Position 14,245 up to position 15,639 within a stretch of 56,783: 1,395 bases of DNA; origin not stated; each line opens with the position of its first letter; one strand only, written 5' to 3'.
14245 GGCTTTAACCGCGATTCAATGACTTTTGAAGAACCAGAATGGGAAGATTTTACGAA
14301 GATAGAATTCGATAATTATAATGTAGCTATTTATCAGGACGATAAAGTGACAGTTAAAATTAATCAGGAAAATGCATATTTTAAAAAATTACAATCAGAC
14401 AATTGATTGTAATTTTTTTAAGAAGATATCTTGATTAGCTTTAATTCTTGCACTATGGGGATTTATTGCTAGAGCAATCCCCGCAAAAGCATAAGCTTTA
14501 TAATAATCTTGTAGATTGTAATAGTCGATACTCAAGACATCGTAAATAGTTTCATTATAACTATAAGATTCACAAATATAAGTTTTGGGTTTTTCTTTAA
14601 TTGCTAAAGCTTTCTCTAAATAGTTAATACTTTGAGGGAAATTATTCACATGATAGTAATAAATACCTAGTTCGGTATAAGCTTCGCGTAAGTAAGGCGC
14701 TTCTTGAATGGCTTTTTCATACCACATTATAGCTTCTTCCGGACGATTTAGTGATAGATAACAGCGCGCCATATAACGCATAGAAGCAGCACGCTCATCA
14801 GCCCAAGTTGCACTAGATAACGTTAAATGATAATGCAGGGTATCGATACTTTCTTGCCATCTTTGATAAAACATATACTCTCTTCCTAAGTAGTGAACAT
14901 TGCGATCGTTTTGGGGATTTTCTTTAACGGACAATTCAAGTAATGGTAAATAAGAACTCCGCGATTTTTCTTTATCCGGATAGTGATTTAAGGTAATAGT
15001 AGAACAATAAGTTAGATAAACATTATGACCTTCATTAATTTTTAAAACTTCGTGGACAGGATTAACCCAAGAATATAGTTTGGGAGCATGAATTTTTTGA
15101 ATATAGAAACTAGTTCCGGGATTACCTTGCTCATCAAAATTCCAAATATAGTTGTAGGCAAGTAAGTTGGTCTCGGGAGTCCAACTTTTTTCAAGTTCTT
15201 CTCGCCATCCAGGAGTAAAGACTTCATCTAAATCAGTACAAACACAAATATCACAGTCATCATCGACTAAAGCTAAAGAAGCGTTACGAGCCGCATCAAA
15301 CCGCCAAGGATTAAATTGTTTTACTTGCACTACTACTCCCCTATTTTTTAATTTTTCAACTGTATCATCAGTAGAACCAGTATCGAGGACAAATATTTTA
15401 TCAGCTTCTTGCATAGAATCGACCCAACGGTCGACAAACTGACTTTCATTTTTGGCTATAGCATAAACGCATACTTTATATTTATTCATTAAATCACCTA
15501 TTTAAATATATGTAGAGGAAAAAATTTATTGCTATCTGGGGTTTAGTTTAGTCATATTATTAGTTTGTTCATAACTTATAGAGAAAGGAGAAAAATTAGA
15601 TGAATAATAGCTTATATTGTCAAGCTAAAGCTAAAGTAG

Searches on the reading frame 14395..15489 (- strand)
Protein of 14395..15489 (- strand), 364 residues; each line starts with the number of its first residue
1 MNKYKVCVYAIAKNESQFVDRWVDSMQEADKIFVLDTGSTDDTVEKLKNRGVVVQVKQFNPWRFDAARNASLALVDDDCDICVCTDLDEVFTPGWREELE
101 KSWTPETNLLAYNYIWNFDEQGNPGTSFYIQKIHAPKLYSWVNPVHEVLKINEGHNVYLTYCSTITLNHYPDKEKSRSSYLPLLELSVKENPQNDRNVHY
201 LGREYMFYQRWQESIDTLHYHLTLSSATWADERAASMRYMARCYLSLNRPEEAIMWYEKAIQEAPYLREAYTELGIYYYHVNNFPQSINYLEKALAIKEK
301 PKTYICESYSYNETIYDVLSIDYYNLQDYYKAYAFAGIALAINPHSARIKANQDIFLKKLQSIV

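Call 76: search_protein_families(library=pfam, proteins=[window:14395-15489:-], max_evalue=0.00001)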
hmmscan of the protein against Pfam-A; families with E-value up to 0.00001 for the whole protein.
window:14395-15489:- (364 aa): 7 families
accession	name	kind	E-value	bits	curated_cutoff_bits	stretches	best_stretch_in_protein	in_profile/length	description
PF07719.23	TPR_2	-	1.7e-12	46.9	27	0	269-298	2-31/34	Tetratricopeptide repeat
PF00515.34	TPR_1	-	2.9e-10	39.9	27.8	0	239-265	6-32/34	Tetratricopeptide repeat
PF13424.12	TPR_12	-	1e-09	38.9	30.1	0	210-261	18-72/77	Tetratricopeptide repeat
PF00535.33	Glycos_transf_2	-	3e-09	37.5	23.3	1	9-119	3-120/168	Glycosyl transferase family 2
PF13374.12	TPR_10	-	2.9e-07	30.7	27.5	0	270-300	4-34/42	Tetratricopeptide repeat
PF13181.12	TPR_8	-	1.4e-06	28.5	25.7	0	241-265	8-32/34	Tetratricopeptide repeat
PF13428.12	TPR_14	-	6.5e-06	26.8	23.5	0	238-275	5-42/44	Tetratricopeptide repeat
